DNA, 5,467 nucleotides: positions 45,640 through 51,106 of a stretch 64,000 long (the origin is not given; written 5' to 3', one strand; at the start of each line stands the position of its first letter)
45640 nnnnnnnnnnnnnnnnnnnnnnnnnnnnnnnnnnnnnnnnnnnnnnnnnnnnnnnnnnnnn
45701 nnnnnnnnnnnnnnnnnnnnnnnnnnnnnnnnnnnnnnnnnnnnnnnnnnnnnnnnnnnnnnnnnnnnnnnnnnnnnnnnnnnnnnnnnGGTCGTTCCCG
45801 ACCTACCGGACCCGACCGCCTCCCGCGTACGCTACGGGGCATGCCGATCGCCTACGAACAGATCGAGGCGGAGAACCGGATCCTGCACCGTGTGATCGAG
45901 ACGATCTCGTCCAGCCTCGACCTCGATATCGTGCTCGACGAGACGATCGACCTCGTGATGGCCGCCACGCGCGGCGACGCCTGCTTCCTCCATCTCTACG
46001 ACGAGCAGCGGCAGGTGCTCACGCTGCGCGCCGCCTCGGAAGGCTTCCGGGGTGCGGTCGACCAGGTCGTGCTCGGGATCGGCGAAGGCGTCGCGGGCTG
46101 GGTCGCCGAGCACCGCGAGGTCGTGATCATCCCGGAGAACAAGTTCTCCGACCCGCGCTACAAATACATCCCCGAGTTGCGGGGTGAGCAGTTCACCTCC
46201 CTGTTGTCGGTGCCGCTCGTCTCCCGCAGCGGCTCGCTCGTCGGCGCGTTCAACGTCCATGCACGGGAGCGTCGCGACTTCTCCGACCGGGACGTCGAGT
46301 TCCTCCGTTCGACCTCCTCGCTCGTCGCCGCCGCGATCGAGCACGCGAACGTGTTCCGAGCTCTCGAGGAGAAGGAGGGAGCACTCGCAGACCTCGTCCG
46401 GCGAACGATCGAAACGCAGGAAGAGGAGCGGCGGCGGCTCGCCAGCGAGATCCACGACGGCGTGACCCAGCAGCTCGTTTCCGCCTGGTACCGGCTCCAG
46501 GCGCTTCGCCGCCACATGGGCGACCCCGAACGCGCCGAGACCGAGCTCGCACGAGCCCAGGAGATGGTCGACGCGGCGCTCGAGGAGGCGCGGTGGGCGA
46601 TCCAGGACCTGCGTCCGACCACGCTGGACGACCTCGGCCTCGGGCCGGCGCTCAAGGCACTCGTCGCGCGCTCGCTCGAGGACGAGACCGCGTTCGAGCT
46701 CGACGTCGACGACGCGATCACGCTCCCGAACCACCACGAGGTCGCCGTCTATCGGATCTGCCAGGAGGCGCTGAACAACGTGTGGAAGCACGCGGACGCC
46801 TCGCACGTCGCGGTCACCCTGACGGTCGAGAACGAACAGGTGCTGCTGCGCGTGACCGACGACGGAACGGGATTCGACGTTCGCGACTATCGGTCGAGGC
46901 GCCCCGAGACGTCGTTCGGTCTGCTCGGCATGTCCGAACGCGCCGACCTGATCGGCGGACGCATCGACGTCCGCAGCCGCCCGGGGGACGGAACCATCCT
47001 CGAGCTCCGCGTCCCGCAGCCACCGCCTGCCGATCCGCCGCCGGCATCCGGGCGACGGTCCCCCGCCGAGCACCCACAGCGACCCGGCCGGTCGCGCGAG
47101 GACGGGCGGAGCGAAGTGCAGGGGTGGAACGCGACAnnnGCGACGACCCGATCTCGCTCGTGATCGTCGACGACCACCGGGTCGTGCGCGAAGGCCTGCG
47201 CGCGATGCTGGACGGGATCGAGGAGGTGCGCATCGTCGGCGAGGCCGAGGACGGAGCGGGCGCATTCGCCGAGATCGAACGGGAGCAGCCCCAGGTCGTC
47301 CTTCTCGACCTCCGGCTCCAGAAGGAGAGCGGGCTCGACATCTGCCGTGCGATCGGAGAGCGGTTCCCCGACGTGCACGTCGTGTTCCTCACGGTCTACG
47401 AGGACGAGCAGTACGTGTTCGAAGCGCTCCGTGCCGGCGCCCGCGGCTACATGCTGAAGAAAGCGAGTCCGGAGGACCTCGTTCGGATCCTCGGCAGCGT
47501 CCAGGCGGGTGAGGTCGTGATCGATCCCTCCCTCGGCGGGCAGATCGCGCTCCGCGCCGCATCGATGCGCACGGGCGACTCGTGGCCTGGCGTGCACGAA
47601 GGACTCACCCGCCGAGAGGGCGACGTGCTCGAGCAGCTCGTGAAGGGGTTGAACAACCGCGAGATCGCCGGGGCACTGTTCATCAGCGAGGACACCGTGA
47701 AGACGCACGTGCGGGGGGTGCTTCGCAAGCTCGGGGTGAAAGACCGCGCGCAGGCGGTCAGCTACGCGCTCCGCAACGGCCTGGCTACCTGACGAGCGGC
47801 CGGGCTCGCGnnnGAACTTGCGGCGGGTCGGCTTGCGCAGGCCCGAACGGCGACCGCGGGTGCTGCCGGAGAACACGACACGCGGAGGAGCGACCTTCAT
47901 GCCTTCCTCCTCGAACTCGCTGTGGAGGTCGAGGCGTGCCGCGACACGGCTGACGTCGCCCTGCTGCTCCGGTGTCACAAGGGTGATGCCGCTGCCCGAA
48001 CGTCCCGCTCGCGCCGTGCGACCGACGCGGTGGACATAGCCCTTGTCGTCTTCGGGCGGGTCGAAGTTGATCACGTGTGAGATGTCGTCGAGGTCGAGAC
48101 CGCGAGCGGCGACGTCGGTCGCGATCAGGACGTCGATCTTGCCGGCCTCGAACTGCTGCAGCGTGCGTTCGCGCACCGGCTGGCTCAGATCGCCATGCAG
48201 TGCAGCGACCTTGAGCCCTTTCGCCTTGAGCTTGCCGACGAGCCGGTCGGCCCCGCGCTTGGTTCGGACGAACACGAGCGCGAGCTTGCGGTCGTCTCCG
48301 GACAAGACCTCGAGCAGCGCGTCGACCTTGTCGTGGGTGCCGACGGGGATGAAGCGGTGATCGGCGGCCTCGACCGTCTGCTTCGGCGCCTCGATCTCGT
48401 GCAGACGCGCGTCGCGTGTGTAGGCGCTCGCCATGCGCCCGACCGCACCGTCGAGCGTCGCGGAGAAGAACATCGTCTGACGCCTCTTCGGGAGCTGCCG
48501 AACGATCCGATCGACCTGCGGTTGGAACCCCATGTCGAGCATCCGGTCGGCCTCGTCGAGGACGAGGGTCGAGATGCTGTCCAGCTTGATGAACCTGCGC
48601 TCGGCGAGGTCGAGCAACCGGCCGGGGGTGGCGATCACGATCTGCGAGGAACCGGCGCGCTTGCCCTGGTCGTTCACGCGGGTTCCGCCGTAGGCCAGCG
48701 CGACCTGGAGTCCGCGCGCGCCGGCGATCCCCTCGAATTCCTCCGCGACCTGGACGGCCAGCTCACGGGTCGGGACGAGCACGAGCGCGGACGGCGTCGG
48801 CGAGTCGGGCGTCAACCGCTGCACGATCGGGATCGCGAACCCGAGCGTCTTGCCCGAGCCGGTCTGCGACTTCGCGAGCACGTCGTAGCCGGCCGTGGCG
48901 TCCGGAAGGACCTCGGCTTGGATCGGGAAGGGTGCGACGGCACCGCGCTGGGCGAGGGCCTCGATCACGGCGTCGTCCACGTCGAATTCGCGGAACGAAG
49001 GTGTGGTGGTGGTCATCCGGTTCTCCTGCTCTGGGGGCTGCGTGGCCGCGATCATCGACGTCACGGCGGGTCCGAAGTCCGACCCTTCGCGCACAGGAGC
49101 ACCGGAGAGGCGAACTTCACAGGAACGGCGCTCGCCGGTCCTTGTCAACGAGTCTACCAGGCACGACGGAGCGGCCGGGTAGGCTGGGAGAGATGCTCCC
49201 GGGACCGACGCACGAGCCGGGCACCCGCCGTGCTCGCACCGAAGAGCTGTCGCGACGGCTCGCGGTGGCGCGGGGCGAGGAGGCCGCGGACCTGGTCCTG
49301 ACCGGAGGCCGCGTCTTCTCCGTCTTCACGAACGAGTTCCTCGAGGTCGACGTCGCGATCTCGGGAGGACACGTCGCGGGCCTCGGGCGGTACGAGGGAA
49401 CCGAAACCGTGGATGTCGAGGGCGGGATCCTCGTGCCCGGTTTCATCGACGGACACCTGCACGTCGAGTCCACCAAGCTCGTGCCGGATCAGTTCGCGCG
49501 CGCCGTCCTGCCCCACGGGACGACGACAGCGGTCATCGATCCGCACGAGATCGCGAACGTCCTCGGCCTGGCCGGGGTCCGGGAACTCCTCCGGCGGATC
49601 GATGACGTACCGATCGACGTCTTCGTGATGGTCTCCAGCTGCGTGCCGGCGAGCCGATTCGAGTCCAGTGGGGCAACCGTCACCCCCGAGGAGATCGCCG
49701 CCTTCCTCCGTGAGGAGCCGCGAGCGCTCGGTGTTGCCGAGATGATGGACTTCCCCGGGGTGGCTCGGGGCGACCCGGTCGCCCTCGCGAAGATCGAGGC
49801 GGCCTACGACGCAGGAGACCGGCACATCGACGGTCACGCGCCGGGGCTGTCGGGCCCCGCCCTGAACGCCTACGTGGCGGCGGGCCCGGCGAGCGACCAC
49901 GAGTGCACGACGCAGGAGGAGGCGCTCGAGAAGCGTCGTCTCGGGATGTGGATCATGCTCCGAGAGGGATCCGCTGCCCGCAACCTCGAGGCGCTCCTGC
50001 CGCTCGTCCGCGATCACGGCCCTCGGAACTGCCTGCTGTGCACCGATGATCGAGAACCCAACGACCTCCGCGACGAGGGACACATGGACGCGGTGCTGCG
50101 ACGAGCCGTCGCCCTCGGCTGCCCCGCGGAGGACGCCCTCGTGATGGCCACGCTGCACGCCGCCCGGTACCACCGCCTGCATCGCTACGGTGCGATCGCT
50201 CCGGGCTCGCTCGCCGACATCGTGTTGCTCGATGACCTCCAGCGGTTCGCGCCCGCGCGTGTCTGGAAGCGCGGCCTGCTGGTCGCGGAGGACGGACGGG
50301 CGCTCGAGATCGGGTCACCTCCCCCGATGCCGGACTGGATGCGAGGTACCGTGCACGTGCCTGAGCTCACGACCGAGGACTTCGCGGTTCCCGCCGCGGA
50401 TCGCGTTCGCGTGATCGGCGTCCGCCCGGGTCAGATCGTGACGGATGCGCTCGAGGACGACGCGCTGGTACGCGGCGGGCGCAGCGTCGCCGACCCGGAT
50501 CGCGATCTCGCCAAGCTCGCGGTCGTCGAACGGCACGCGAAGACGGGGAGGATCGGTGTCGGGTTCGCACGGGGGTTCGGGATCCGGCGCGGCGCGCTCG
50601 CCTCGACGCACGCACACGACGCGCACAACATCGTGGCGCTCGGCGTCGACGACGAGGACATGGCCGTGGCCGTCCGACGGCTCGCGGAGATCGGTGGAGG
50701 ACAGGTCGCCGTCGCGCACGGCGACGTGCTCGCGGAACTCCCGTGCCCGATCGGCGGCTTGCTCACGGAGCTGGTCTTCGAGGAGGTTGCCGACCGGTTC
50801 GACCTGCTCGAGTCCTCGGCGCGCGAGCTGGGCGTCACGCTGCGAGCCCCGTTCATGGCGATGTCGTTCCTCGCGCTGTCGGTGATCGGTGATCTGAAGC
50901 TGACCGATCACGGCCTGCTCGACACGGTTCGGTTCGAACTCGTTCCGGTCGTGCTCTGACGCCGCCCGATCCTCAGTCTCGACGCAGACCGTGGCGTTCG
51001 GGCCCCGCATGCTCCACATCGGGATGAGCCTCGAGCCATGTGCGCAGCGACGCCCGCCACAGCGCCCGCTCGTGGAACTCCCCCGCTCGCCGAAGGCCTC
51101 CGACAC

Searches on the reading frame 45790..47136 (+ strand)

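Call 47: search_protein_families(library=pfam, proteins=[window:45790-47136:+], max_evalue=0.00001)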
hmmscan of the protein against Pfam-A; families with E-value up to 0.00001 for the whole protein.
window:45790-47136:+ (449 aa): 6 families
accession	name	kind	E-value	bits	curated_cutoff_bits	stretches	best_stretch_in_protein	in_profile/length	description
PF13185.12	GAF_2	-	9.5e-23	81.3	28.6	1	43-184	2-136/136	GAF domain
PF01590.32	GAF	-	2.8e-18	67.1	22.4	1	44-183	1-133/133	GAF domain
PF07730.19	HisKA_3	-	8.6e-16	58.7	24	1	213-279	1-68/68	Histidine kinase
PF02518.31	HATPase_c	-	9.9e-15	55.4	26.4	1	317-411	3-110/111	Histidine kinase-, DNA gyrase B-, and HSP90-like ATPase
PF13492.12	GAF_3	-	9e-14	52.4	27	1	45-185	2-129/129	GAF domain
PF13581.12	HATPase_c_2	-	4.1e-06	27.2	27.4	0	323-386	35-110/127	Histidine kinase-like ATPase domain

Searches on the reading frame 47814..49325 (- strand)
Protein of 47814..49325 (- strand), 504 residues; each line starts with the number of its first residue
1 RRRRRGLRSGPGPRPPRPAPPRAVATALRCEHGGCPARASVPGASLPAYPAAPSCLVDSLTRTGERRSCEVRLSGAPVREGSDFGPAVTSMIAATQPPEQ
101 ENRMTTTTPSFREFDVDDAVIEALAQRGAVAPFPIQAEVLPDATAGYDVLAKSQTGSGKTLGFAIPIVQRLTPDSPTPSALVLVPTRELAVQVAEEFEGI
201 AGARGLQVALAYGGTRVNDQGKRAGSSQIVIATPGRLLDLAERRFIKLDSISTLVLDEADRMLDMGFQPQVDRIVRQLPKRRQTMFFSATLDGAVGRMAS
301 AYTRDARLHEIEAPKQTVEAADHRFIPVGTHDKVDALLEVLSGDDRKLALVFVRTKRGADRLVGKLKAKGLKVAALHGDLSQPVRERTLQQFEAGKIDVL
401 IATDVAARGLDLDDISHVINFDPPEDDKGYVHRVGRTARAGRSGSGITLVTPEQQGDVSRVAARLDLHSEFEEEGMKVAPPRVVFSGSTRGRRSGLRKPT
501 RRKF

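Call 47: search_protein_families(library=pfam, proteins=[window:47814-49325:-], max_evalue=0.00001)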
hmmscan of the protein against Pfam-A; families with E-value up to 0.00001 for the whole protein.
window:47814-49325:- (504 aa): 3 families
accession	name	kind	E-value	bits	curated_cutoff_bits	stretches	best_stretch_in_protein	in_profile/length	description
PF00270.35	DEAD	-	4.9e-48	163.5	26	1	134-292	2-161/167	DEAD/DEAH box helicase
PF00271.37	Helicase_C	-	1.8e-31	109.1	23.5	1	332-441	1-110/110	Helicase conserved C-terminal domain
PF04851.21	ResIII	-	3.7e-09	37.1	22.5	1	148-291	25-162/164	Type III restriction enzyme, res subunit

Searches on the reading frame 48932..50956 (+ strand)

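Call 52: search_protein_families(library=pfam, proteins=[window:48932-50956:+], max_evalue=0.00001)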
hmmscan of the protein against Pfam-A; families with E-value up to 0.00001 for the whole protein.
window:48932-50956:+ (675 aa): 3 families
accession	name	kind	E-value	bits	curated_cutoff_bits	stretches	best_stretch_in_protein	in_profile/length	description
PF13382.11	Adenine_deam_C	-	4.3e-58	195.9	27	1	501-668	1-168/169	Adenine deaminase C-terminal domain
PF01979.26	Amidohydro_1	-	2.2e-36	126.2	25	1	166-448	1-342/345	Amidohydrolase family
PF07969.17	Amidohydro_3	-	1e-08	35.6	29.7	0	158-183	1-30/472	Amidohydrolase family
